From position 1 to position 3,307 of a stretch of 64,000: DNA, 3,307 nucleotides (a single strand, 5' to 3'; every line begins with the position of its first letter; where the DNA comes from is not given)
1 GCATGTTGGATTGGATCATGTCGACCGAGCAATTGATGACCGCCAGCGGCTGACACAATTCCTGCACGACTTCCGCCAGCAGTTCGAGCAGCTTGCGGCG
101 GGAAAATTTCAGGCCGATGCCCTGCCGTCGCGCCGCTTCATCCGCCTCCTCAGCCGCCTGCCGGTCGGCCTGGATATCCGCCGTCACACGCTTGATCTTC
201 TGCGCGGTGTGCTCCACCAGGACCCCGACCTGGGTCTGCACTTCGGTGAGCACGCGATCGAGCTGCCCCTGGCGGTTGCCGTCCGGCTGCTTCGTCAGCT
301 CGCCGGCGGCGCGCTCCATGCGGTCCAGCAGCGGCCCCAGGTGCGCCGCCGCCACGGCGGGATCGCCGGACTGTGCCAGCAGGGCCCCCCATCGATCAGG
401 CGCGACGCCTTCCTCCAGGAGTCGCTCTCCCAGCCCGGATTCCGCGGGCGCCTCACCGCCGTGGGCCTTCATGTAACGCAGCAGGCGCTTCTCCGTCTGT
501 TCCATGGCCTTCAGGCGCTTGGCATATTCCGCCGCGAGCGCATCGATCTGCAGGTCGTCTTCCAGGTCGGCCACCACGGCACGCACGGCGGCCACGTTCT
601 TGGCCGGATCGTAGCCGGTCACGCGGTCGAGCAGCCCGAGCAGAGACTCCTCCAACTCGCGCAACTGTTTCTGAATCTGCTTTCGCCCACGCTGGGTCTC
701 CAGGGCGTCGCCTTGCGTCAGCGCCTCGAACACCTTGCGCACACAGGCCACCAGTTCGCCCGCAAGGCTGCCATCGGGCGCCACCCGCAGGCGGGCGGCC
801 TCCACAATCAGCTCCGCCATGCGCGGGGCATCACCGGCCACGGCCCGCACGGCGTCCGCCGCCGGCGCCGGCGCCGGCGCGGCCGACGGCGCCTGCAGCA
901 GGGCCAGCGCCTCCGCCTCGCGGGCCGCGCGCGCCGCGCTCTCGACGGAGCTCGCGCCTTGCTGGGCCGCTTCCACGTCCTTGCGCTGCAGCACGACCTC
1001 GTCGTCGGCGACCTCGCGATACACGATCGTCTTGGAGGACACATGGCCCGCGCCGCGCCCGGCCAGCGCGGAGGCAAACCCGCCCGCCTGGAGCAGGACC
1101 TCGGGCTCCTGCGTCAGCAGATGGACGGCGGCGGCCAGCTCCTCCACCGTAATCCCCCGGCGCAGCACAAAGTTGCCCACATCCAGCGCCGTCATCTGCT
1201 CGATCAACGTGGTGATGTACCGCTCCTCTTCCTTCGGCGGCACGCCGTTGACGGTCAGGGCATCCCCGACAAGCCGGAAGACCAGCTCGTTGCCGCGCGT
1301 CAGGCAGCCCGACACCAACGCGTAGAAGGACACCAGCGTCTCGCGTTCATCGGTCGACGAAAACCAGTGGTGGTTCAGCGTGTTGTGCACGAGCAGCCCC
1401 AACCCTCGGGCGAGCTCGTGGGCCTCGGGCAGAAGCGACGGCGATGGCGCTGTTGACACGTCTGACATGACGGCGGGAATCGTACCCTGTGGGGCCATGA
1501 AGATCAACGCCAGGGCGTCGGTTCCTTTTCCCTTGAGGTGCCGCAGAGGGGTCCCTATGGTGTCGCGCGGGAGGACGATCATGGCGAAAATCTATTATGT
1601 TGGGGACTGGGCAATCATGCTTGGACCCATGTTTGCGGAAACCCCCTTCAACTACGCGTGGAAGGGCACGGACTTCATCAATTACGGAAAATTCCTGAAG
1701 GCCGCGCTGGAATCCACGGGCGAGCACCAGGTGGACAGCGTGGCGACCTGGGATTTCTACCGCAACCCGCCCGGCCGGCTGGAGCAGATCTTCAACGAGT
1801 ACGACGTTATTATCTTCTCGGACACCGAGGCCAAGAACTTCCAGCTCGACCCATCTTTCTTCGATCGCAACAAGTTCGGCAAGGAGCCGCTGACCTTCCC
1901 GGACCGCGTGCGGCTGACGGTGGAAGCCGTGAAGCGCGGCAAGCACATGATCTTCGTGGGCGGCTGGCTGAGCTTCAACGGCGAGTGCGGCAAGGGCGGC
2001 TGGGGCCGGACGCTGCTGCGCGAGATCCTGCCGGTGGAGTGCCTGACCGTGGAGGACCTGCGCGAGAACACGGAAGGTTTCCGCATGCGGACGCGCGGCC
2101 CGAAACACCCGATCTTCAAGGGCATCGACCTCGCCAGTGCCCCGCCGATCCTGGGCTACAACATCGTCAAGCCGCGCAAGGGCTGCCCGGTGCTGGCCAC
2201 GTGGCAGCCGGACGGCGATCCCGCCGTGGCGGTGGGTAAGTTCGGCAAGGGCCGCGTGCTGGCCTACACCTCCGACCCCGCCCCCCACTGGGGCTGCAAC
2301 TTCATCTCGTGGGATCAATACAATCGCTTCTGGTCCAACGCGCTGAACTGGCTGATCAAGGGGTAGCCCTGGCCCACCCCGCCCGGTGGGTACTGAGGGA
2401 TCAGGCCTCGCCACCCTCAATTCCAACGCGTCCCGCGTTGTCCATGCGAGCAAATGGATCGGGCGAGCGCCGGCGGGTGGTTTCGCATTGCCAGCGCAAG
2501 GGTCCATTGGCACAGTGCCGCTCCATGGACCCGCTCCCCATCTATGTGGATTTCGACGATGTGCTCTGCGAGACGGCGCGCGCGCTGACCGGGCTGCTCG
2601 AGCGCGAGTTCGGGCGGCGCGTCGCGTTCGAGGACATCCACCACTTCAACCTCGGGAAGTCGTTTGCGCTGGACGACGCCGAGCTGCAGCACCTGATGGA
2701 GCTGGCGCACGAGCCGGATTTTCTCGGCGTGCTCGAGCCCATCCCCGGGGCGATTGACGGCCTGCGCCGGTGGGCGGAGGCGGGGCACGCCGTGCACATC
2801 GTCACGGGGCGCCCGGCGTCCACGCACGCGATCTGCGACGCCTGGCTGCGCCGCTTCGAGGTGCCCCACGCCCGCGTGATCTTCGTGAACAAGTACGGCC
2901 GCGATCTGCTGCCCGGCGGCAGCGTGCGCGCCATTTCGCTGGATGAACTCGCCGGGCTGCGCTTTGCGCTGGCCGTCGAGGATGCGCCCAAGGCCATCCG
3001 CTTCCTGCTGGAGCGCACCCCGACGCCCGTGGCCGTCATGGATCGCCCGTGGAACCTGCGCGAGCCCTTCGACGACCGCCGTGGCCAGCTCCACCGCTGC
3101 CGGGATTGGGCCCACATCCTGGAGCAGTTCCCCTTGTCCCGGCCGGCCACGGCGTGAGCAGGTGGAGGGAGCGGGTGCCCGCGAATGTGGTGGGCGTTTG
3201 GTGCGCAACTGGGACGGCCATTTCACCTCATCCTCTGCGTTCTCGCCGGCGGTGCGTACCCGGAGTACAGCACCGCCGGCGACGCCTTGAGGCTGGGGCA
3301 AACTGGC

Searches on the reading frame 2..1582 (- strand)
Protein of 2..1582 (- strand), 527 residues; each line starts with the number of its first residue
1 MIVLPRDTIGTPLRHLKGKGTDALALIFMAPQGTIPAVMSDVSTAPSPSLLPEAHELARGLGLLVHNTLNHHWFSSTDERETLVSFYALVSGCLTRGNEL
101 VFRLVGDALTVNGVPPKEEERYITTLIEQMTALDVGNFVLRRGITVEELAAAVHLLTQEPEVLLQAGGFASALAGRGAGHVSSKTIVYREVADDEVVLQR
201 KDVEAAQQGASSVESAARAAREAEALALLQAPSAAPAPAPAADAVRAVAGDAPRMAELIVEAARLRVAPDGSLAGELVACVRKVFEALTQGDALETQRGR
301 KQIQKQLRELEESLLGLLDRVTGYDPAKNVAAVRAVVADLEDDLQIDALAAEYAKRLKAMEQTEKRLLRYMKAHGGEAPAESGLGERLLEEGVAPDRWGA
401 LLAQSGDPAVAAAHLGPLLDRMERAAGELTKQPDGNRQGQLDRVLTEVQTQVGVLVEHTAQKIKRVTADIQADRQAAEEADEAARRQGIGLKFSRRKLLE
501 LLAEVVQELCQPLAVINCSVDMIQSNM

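Call 39: search_protein_families(library=pfam, proteins=[window:2-1582:-], max_evalue=0.01)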
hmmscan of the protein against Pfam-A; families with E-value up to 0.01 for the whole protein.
window:2-1582:- (527 aa): 0 families

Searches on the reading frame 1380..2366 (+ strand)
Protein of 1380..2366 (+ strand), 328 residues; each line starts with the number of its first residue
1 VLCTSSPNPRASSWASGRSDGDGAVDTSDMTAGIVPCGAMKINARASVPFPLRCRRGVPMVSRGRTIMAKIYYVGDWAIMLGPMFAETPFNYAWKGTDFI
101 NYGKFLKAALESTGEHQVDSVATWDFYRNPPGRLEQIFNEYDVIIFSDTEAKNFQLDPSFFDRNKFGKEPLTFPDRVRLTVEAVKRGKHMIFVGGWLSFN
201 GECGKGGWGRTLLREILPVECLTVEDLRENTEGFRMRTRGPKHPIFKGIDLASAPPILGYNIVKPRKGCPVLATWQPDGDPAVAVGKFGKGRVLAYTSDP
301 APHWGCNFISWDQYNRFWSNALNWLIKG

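Call 39: search_protein_families(library=pfam, proteins=[window:1380-2366:+], max_evalue=0.01)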
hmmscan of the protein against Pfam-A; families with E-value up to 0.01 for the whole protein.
window:1380-2366:+ (328 aa): 2 families
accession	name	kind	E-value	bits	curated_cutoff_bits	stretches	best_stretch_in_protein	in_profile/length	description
PF07090.17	GATase1_like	-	5.5e-50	170.7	27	1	98-326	26-246/247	Putative glutamine amidotransferase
PF24157.1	DUF7408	-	0.00081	19.9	27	0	182-319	54-172/174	Domain of unknown function (DUF7408)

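Call 57: find_homologous_proteins(query=window:1380-2366:+, max_evalue=1e-40)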
Query window:1380-2366:+ (328 aa): 1153 proteins with E <= 1e-40 among 3535 candidates; the best 120 are listed.
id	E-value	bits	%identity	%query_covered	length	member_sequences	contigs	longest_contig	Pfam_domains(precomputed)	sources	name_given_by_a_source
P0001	4.0e-164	564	88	80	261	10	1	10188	PF07090.18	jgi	jgi:uncharacterized membrane protein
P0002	4.3e-140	485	75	80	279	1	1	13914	PF07090.18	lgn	-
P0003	6.1e-140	484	75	80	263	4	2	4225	PF07090.18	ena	-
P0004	5.9e-138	478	75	80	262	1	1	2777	PF07090.18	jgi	jgi:uncharacterized membrane protein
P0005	1.1e-137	477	74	80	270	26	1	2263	PF07090.18,PF24157.2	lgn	-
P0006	1.1e-136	474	75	79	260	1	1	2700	PF07090.18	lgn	-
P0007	1.4e-136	473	73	79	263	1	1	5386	PF07090.18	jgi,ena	-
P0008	3.3e-136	472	74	79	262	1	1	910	PF07090.18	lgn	-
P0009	5.7e-136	471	72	81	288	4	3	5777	PF07090.18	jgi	jgi:uncharacterized membrane protein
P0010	6.2e-136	471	76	79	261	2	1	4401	PF07090.18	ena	-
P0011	6.8e-136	471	76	79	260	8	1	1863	PF07090.18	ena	-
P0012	1.5e-135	470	73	79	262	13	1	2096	PF07090.18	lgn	-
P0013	1.6e-135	470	74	79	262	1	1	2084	PF07090.18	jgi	jgi:uncharacterized membrane protein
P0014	1.6e-135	470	74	79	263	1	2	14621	PF07090.18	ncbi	-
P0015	2.4e-135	469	73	79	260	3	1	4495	PF07090.18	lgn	-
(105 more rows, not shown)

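Call 58: find_encoding_contigs(protein=P0001, flank=8000, max_places=4)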
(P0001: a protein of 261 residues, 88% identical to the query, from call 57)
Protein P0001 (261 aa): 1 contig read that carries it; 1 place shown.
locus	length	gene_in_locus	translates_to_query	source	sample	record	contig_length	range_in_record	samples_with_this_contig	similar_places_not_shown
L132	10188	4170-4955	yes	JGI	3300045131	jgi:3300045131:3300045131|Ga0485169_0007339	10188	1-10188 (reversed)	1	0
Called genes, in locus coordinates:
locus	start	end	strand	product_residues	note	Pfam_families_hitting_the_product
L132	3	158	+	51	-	?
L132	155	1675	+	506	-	PF00111:Fer2, PF17651:Raco_middle, PF14574:RACo_C_ter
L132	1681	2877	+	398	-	-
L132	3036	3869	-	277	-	PF05721:PhyH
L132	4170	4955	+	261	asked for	PF07090:GATase1_like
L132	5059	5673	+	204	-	PF06941:NT5C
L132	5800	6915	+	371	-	PF14237:GYF_2 (faint)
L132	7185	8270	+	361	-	PF00268:Ribonuc_red_sm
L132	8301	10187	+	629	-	?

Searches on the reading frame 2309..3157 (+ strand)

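Call 15: search_protein_families(library=pfam, proteins=[window:2309-3157:+])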
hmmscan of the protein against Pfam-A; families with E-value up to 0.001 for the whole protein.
window:2309-3157:+ (282 aa): 2 families
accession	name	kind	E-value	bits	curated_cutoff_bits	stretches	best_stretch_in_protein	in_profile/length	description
PF06941.18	NT5C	-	1.1e-09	38.9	24.8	1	78-195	4-123/180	5' nucleotidase, deoxy (Pyrimidine), cytosolic type C protein (NT5C)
PF24694.1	LNS2_PITM1-3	-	6.2e-05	23.4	27.7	1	146-200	24-78/124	PITM 1-3, LNS2 domain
